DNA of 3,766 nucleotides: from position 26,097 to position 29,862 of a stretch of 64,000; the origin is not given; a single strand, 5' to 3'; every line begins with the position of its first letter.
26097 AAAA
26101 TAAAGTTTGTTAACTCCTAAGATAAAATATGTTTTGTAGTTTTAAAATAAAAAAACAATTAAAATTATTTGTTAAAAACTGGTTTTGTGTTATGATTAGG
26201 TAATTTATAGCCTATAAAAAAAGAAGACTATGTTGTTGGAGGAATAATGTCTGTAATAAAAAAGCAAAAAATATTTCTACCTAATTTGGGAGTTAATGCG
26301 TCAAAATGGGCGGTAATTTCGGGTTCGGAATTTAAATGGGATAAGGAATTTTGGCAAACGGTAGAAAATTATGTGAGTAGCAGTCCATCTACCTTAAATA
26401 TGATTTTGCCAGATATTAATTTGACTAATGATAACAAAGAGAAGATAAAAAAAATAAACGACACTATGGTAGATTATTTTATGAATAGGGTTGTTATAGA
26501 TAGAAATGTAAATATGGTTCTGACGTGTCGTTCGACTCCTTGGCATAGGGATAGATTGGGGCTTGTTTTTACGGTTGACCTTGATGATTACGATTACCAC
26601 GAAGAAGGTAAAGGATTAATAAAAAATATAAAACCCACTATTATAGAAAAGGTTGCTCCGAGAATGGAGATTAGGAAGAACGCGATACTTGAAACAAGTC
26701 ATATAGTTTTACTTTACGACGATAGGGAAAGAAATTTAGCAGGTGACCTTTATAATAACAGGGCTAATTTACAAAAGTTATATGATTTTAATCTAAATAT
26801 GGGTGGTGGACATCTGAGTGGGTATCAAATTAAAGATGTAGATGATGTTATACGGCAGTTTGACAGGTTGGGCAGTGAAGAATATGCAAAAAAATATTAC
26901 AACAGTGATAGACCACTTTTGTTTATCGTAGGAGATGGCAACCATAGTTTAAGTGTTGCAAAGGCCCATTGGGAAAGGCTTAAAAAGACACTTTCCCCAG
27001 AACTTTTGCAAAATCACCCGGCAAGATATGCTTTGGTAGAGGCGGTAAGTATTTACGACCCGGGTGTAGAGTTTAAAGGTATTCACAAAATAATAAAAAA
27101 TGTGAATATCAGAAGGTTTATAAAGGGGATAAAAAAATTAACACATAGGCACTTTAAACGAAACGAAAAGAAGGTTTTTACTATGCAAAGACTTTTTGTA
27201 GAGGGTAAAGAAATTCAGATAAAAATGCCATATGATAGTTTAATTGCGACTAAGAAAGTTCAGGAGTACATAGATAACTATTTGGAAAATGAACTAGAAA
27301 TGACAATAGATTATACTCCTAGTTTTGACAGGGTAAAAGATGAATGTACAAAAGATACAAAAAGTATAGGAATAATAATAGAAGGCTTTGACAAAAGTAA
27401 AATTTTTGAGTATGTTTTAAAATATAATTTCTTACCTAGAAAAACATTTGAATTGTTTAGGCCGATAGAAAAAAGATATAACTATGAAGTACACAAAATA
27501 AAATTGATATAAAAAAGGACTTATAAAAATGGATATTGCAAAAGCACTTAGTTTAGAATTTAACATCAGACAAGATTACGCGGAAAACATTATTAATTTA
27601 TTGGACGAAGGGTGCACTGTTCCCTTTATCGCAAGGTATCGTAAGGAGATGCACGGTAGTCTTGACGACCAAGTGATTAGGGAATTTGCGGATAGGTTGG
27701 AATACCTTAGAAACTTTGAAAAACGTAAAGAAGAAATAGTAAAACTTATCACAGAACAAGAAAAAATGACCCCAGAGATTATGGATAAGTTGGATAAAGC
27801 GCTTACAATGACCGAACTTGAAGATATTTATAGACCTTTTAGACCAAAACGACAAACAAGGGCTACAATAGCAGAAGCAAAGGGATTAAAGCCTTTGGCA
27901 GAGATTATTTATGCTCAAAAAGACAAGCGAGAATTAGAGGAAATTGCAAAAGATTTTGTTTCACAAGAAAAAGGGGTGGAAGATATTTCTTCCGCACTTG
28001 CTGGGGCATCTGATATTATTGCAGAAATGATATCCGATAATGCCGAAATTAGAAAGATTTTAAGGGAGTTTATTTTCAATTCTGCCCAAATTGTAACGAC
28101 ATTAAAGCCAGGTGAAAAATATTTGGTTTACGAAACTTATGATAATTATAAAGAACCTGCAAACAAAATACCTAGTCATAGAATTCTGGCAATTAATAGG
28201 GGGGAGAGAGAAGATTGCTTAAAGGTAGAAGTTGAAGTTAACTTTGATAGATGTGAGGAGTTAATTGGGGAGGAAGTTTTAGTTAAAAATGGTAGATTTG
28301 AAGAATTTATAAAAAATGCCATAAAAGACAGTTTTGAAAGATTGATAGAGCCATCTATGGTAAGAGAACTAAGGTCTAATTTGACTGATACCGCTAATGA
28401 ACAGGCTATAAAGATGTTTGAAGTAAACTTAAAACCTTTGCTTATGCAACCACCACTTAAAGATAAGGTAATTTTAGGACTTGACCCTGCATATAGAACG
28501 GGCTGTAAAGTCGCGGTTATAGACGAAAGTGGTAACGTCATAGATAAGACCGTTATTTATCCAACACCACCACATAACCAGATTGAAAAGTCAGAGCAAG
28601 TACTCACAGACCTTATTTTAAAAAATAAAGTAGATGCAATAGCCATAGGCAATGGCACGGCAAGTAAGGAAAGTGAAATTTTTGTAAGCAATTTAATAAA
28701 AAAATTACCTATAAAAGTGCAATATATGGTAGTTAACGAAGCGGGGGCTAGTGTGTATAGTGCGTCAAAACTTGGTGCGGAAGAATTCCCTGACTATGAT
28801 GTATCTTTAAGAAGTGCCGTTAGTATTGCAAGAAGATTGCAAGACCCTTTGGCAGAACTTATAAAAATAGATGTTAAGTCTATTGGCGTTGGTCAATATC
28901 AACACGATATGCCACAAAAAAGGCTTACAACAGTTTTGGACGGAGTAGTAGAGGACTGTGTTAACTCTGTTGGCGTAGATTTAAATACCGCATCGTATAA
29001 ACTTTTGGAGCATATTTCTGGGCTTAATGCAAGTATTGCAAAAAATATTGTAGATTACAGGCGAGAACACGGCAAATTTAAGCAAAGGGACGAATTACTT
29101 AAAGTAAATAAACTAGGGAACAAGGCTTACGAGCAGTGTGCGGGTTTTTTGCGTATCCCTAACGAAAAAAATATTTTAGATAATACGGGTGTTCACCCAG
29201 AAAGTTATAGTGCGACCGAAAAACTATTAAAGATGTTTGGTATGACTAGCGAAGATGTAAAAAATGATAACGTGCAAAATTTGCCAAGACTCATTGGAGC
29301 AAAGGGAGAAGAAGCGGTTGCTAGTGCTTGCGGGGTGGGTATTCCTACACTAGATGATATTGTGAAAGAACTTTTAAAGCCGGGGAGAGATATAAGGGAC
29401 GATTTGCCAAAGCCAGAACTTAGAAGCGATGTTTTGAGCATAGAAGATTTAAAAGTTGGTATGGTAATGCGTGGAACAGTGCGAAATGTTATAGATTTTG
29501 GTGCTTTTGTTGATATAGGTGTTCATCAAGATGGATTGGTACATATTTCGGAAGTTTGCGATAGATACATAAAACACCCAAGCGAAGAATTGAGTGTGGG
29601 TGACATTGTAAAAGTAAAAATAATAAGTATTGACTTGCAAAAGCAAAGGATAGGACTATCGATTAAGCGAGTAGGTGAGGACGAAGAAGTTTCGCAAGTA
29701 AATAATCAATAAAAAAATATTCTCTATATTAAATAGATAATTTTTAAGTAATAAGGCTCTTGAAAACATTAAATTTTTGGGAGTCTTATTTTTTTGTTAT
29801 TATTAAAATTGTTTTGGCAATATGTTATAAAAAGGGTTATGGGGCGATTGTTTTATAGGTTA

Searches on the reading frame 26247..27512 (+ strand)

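Call 6: search_protein_families(library=pfam, proteins=[window:26247-27512:+])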
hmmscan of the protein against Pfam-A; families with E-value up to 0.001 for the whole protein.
window:26247-27512:+ (421 aa): 1 family
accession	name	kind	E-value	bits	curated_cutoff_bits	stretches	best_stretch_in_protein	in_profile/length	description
PF06245.16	DUF1015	-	1.2e-37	130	25.8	1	19-313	13-295/325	Protein of unknown function (DUF1015)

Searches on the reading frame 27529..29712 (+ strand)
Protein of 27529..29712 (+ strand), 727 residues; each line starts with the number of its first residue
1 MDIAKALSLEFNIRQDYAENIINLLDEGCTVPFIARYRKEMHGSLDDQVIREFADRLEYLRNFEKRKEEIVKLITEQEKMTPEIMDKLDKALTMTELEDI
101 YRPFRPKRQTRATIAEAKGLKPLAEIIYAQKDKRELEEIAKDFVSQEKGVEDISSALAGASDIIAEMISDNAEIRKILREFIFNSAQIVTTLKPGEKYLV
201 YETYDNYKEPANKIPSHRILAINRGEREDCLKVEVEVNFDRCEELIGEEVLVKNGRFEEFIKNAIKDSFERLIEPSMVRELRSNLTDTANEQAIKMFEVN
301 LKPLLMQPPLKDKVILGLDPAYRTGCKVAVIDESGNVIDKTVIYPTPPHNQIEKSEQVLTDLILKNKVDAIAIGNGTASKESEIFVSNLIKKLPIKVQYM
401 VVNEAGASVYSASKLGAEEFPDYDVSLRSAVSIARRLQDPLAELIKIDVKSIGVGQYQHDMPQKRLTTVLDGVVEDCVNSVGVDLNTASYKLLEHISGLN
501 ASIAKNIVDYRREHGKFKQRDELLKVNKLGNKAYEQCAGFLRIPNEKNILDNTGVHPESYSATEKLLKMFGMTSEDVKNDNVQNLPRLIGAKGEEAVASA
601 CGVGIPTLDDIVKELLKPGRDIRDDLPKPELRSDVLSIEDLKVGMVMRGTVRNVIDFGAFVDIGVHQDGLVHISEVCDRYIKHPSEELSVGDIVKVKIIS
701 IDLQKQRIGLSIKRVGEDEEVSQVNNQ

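Call 6: search_protein_families(library=pfam, proteins=[window:27529-29712:+])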
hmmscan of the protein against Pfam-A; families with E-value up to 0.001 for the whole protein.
window:27529-29712:+ (727 aa): 9 families
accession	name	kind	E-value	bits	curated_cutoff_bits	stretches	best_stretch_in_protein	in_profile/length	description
PF16921.10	Tex_YqgF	-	4.2e-55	186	27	1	313-438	1-126/126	Tex protein YqgF-like domain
PF09371.15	Tex_N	-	2.6e-29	101.2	32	1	1-74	1-74/75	Tex-like protein N-terminal domain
PF22706.1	Tex_central_region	-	4.7e-29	102.1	27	1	134-297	4-178/178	Tex central region-like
PF12836.13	HHH_3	-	1.5e-28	99.1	27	1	478-542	1-65/65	Helix-hairpin-helix motif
PF17674.7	HHH_9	-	1.3e-18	68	23.1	1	548-623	1-70/70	HHH domain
PF00575.29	S1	-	1.3e-18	67.6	22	1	641-713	2-74/74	S1 RNA binding domain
PF23459.1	S1_RRP5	-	5.2e-11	43.4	27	1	641-711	1-71/72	RRP5 S1 domain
PF14639.11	YqgF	-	2.6e-10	40.7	35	1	329-445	24-147/150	Holliday-junction resolvase-like of SPT6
PF14635.12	HHH_7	-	6.8e-09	36.5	27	1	448-544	2-104/104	Helix-hairpin-helix motif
